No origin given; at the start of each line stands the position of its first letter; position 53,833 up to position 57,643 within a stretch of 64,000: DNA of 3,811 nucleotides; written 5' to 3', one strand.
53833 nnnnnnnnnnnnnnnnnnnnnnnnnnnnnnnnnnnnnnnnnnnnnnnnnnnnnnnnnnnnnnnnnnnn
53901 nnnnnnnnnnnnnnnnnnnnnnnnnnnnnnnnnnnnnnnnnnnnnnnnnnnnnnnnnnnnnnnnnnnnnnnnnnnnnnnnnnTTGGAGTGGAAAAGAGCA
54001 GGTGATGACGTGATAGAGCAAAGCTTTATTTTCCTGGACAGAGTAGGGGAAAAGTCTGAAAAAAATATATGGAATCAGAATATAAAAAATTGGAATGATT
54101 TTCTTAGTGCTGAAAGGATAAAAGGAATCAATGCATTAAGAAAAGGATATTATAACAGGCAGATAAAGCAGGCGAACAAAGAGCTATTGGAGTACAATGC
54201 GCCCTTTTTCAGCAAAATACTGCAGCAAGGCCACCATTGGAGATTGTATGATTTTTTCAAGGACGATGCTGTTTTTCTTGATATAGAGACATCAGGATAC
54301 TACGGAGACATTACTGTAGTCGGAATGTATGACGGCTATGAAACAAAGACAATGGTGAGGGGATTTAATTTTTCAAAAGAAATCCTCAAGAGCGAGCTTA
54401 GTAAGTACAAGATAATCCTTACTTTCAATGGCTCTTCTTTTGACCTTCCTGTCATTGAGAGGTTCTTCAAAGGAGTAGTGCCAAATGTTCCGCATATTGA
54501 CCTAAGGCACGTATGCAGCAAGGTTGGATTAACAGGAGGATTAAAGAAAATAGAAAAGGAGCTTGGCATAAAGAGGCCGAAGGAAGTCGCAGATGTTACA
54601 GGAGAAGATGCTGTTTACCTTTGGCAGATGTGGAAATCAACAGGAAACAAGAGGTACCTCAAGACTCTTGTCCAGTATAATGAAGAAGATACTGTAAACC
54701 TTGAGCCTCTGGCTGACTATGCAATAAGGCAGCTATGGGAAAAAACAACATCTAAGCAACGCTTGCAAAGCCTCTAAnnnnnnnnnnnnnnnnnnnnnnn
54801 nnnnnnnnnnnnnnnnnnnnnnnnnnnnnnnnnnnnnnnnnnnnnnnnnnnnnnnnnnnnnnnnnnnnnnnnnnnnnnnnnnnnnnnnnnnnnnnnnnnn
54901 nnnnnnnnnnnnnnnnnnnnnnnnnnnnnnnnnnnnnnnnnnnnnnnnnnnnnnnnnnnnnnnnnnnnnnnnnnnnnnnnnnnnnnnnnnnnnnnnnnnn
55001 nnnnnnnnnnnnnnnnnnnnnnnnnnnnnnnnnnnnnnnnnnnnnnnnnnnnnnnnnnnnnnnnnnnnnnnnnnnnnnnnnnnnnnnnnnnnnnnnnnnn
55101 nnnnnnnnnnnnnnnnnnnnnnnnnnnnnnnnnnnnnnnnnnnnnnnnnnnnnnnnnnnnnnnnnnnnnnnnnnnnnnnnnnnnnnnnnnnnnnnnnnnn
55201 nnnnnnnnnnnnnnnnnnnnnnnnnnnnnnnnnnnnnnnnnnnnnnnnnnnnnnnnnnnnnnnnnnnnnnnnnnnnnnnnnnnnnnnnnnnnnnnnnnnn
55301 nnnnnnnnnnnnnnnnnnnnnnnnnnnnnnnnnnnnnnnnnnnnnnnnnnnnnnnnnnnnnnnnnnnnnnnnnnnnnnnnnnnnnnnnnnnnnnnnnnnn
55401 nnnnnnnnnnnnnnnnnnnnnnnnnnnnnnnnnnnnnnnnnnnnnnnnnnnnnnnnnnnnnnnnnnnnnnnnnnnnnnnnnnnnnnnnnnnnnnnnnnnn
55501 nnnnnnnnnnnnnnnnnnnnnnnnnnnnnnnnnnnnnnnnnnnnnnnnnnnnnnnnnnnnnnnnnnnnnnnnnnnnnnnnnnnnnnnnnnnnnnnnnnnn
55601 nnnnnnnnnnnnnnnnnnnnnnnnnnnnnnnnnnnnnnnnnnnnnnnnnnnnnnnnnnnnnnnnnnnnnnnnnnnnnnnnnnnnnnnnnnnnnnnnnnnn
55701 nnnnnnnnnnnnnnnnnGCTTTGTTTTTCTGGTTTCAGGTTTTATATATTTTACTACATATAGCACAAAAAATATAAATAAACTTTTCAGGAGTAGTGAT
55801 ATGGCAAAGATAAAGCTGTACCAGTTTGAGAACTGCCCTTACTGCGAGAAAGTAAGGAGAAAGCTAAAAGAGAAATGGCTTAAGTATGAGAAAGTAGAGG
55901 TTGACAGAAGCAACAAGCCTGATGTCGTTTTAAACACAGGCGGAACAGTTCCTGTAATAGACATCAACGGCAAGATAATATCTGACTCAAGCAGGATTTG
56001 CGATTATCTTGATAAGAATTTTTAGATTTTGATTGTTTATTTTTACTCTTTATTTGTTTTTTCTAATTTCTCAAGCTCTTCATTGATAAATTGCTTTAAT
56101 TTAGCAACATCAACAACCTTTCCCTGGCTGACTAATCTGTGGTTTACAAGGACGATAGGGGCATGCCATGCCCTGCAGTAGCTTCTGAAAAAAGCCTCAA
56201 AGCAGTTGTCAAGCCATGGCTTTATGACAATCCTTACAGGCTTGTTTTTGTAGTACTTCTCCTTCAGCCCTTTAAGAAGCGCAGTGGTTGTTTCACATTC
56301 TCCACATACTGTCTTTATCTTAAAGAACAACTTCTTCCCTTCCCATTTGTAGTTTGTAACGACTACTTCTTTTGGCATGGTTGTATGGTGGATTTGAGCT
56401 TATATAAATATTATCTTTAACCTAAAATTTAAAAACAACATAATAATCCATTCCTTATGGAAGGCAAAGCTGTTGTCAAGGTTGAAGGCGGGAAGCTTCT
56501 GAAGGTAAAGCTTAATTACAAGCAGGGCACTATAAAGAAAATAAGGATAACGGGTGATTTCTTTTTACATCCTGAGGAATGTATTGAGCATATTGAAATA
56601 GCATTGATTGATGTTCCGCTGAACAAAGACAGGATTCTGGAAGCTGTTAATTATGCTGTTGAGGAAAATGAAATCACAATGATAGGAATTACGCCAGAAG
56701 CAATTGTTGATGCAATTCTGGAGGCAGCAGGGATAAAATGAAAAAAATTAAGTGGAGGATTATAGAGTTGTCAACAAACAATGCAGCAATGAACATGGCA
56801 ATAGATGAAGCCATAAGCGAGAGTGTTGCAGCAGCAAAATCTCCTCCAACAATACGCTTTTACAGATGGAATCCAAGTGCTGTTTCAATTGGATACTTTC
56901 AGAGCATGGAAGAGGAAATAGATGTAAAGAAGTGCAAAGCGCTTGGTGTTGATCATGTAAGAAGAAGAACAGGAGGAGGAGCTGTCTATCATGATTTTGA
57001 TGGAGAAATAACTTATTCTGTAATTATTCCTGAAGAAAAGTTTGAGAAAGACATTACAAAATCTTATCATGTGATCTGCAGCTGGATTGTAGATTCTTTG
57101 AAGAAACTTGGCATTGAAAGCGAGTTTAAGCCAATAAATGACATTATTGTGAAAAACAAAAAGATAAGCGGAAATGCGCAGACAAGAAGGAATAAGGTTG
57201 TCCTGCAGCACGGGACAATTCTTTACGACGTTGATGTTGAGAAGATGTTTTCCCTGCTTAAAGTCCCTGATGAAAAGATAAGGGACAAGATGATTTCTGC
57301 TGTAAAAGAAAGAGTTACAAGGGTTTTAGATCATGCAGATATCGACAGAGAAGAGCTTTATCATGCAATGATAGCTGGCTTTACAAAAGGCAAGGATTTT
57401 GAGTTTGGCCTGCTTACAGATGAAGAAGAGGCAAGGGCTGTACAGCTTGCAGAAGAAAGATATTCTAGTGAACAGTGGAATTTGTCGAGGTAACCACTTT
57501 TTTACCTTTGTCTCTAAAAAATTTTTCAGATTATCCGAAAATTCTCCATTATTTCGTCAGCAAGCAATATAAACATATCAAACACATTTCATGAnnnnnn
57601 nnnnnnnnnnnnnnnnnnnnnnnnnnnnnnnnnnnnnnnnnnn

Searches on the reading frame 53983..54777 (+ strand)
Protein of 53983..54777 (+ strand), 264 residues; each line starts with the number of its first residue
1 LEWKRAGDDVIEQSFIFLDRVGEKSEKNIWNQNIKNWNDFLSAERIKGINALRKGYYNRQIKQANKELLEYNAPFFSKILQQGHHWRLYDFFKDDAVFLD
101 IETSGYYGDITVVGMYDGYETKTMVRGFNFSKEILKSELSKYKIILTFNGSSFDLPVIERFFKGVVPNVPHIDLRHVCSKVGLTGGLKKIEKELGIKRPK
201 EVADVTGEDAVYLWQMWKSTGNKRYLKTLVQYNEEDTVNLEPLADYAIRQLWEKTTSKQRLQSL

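Call 3: search_protein_families(library=pfam, proteins=[window:53983-54777:+], max_evalue=1)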
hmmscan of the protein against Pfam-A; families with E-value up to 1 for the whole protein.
window:53983-54777:+ (264 aa): 3 families
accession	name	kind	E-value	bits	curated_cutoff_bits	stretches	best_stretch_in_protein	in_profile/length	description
PF13482.12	RNase_H_2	-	1.9e-38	132.4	22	1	97-247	1-164/165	RNase_H superfamily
PF03104.25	DNA_pol_B_exo1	-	0.06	13.2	23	1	142-160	157-177/242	DNA polymerase family B, exonuclease domain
PF10108.15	DNA_pol_B_exo2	-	0.081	13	24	1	144-159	54-69/213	Predicted 3'-5' exonuclease related to the exonuclease domain of PolB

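Call 22: search_protein_families(library=ncbifam, proteins=[window:53983-54777:+], max_evalue=0.01)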
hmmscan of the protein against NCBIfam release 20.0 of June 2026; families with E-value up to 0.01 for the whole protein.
window:53983-54777:+ (264 aa): 1 family
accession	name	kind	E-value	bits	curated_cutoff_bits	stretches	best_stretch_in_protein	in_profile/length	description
TIGR03491.1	TIGR03491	subfamily_domain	9.7e-09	34.7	97.45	1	186-238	403-453/462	TM0106 family RecB-like putative nuclease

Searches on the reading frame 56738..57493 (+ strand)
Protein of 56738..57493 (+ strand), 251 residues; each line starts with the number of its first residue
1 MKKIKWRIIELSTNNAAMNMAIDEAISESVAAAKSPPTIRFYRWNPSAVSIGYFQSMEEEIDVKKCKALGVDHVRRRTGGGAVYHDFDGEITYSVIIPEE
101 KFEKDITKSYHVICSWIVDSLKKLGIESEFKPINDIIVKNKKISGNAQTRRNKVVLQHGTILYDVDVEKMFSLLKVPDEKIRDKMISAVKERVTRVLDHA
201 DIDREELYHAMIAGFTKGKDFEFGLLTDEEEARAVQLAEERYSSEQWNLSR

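Call 39: search_protein_families(library=pfam, proteins=[window:56738-57493:+], max_evalue=0.001)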
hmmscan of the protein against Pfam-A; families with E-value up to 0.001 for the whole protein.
window:56738-57493:+ (251 aa): 2 families
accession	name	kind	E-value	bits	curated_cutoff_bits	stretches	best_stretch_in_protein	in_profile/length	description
PF21948.1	LplA-B_cat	-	9.6e-58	195.9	27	1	16-215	2-199/200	Lipoyl protein ligase A/B catalytic domain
PF03099.24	BPL_LplA_LipB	-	7e-16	58.8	21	1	53-166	3-133/133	Biotin/lipoate A/B protein ligase family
